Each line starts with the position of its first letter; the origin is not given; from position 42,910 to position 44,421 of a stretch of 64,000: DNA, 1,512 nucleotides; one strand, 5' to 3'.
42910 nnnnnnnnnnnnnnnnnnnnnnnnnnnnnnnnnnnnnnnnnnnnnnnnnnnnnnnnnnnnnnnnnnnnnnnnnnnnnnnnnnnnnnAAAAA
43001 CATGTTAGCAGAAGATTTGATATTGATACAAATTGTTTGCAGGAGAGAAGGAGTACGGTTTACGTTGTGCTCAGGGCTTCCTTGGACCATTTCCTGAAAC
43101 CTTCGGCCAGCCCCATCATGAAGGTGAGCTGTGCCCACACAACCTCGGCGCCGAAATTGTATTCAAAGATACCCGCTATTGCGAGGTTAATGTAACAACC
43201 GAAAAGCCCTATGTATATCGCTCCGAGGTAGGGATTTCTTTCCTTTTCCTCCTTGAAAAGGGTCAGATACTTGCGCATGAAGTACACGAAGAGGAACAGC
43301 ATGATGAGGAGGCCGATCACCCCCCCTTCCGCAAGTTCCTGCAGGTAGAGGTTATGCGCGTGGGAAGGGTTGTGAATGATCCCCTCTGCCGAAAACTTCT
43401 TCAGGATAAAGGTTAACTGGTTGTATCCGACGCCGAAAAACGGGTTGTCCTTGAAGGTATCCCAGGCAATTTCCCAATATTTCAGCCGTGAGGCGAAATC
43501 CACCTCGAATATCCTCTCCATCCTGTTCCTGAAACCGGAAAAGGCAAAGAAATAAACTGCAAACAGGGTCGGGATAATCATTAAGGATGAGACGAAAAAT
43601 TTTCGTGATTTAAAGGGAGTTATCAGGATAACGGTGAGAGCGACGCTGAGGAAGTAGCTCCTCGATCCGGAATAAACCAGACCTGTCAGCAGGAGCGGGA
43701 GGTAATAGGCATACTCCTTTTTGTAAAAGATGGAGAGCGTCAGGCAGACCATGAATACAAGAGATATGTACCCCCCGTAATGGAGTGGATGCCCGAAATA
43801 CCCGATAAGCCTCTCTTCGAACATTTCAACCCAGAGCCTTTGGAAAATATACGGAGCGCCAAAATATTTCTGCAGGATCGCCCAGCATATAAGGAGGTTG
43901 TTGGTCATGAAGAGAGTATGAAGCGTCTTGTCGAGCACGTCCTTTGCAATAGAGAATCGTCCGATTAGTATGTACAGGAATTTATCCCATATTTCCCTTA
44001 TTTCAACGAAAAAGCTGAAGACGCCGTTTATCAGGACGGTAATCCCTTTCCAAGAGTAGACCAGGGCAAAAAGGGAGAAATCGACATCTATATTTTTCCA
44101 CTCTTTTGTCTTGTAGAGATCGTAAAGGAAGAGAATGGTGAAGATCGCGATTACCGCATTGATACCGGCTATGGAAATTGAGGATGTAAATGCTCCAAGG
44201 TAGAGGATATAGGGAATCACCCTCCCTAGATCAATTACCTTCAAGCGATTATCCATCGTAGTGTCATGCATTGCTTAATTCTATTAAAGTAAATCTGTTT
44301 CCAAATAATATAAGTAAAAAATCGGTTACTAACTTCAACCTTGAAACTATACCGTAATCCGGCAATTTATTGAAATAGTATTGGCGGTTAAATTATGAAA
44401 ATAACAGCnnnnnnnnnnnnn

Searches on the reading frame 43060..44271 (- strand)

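Call 48: search_protein_families(library=pfam, proteins=[window:43060-44271:-], max_evalue=0.00001)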
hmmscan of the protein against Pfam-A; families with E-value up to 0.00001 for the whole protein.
window:43060-44271:- (403 aa): 1 family
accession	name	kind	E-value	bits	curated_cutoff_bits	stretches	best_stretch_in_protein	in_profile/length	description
PF04932.20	Wzy_C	-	2.2e-23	83.1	31.7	1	193-324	5-148/149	O-Antigen ligase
